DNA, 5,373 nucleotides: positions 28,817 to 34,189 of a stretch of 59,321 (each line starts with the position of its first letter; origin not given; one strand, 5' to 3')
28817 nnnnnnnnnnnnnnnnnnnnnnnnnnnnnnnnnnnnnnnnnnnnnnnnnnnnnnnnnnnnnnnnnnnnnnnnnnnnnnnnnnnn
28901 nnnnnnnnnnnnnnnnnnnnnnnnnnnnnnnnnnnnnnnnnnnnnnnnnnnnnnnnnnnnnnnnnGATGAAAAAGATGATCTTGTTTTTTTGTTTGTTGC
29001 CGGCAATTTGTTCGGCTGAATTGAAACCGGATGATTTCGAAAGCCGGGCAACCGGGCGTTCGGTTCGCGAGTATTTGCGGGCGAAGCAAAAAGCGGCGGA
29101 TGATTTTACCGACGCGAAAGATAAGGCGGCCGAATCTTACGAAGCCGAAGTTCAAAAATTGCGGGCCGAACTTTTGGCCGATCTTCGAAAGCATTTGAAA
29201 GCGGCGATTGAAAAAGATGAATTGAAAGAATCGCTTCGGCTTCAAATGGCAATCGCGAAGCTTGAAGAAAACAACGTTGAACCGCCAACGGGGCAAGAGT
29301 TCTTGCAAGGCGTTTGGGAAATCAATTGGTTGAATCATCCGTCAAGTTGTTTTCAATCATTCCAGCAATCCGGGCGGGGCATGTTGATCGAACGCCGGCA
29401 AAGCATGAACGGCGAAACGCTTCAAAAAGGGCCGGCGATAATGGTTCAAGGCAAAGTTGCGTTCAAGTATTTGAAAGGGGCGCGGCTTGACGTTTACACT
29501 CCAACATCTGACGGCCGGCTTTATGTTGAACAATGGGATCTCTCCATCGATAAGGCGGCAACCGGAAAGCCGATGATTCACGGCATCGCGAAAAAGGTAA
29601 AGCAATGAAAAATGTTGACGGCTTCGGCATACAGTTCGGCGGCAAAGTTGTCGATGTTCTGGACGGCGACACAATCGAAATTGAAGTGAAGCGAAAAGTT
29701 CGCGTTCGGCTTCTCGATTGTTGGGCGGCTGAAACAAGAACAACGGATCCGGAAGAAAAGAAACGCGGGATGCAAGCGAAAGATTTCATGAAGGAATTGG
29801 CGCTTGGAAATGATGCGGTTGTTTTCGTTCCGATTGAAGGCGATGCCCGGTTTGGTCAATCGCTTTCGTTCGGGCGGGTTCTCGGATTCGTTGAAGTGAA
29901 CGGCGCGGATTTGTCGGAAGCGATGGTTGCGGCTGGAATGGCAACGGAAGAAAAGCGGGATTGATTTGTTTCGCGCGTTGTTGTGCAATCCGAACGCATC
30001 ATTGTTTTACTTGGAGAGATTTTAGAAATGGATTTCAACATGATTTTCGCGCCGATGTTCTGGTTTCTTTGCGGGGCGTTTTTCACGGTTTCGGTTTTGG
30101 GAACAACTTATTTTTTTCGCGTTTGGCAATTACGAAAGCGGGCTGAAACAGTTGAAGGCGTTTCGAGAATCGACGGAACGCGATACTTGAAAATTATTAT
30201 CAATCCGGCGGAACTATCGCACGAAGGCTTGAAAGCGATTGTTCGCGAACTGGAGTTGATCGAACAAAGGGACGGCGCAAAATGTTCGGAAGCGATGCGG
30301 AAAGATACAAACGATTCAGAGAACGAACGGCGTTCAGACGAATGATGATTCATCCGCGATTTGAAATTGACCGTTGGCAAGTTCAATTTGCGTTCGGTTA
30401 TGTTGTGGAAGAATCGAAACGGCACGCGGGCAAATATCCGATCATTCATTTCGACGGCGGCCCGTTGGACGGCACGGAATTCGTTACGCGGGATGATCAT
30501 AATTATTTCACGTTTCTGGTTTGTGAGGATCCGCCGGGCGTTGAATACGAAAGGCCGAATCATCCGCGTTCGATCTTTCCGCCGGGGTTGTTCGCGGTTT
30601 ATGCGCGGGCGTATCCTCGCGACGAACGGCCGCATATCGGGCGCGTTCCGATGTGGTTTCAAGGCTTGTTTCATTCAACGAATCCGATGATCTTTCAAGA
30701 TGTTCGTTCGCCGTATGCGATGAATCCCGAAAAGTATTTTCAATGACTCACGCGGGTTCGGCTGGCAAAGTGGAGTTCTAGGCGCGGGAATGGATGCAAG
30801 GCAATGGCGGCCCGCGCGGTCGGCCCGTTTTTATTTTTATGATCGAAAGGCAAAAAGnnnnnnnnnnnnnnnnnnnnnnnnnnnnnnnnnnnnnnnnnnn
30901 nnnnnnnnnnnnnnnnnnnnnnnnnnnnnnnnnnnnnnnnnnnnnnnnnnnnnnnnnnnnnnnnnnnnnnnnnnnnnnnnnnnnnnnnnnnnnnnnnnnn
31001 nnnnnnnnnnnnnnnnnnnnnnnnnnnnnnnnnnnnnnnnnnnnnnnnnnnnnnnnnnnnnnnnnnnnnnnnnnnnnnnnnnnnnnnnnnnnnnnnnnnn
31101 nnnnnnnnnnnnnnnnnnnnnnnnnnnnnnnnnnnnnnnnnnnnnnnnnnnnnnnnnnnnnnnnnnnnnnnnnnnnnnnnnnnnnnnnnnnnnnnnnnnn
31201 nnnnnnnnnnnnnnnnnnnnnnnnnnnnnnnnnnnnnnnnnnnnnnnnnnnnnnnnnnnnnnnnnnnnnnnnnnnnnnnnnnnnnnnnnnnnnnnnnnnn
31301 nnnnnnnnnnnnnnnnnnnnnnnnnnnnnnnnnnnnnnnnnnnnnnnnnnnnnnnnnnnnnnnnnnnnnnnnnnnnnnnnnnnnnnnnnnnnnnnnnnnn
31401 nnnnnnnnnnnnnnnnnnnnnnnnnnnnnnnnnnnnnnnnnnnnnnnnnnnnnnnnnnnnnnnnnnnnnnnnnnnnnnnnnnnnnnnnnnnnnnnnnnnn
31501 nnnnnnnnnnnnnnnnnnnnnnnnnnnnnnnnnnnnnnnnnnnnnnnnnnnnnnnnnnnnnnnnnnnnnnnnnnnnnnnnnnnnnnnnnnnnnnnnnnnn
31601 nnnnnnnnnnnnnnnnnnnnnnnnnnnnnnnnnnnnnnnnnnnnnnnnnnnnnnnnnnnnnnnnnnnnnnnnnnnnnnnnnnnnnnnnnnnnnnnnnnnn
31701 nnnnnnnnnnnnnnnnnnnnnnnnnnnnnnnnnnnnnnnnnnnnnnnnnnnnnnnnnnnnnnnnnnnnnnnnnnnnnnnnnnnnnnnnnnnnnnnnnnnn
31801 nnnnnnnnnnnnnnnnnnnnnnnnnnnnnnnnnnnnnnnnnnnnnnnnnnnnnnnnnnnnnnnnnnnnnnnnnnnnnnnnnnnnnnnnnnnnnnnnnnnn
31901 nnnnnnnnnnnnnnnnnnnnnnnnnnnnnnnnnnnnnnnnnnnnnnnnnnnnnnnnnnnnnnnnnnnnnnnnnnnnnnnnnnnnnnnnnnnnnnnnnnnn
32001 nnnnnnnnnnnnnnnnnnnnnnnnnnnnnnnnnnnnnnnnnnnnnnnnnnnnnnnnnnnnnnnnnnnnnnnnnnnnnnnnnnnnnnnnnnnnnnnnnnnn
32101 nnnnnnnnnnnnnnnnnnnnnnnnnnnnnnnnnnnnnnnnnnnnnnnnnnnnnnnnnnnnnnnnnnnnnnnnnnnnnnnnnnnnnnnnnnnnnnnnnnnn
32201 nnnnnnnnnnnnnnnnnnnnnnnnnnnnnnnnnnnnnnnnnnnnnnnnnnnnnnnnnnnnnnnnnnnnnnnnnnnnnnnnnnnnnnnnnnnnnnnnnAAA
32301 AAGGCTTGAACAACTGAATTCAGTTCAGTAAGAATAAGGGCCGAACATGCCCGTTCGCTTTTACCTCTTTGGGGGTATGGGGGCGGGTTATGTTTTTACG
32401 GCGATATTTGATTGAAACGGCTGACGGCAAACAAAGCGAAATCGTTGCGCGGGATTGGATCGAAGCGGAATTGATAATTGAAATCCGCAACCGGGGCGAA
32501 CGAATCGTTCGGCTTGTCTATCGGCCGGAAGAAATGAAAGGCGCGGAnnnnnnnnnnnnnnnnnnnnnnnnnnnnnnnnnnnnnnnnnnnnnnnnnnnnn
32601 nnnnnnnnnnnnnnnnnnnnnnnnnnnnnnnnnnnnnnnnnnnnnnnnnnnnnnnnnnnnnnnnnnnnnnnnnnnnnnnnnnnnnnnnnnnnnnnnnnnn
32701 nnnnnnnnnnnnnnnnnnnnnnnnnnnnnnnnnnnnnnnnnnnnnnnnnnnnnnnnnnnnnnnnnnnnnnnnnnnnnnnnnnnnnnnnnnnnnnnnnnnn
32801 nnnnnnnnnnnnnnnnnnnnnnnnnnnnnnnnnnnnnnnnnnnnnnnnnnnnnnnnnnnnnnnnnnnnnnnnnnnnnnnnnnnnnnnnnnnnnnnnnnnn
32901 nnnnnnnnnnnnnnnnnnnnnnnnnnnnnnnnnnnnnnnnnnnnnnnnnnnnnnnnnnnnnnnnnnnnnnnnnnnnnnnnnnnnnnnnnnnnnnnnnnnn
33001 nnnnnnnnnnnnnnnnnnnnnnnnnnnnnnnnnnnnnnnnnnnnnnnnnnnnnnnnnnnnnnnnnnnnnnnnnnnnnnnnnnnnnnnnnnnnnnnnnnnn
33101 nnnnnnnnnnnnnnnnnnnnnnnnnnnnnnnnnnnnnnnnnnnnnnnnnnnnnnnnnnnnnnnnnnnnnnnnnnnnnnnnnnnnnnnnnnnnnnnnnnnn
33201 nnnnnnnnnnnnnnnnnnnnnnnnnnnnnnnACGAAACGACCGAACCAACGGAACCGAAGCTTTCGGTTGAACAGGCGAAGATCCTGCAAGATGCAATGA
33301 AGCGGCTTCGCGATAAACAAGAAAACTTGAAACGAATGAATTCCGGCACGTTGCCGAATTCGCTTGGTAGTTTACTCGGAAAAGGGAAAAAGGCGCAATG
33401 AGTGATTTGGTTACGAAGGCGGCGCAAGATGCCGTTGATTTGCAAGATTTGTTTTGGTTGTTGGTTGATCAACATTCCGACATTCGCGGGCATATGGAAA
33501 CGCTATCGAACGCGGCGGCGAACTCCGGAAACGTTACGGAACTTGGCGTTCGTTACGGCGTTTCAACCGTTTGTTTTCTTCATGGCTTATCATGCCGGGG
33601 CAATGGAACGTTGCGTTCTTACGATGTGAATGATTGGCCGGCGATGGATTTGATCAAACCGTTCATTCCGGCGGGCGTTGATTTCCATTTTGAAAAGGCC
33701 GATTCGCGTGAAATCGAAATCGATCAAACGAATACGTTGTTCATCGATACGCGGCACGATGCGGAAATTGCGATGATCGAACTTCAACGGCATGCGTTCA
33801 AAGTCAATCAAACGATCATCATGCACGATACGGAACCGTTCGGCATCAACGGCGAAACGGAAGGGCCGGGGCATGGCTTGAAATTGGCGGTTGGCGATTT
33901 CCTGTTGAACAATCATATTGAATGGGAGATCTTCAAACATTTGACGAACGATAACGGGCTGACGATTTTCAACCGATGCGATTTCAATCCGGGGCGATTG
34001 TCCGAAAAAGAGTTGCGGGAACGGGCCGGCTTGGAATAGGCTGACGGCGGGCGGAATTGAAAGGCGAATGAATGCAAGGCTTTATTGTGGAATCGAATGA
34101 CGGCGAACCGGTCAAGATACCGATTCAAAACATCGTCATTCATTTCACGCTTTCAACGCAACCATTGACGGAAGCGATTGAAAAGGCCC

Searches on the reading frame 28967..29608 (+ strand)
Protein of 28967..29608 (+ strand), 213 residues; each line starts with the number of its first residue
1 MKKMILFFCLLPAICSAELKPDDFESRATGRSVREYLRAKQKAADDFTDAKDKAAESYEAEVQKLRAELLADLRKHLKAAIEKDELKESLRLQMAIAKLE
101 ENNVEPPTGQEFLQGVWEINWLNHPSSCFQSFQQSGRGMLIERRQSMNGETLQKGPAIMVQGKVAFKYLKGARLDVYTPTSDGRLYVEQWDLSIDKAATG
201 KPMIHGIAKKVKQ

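Call 72: search_protein_families(library=pfam, proteins=[window:28967-29608:+], max_evalue=0.01)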
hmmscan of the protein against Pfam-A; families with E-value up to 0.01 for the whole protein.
window:28967-29608:+ (213 aa): 1 family
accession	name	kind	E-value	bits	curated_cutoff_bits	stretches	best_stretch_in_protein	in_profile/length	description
PF08581.15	Tup_N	-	0.0082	16.9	28.7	0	18-69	24-73/77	Tup N-terminal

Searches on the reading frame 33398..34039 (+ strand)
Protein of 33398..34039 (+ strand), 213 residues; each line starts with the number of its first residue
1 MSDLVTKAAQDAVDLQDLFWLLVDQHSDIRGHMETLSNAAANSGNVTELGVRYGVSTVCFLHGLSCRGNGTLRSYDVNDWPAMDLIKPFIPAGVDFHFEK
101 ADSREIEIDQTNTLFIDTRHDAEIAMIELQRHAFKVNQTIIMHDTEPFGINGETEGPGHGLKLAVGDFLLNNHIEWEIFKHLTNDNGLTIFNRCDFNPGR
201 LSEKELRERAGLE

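Call 72: search_protein_families(library=pfam, proteins=[window:33398-34039:+], max_evalue=0.01)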
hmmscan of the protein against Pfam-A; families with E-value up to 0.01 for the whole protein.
window:33398-34039:+ (213 aa): 1 family
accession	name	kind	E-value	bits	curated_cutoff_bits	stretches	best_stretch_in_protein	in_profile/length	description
PF13578.12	Methyltransf_24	-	1.1e-05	26.7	26.3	1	48-145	2-105/105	Methyltransferase domain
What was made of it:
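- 33398..34039 (+): Methyltransf_24 (sugar O-methyltransferase-like) protein; possible further member of the toolkit. PF13578 scores 26.7 bits against a cut-off of 26.3 (call 72).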
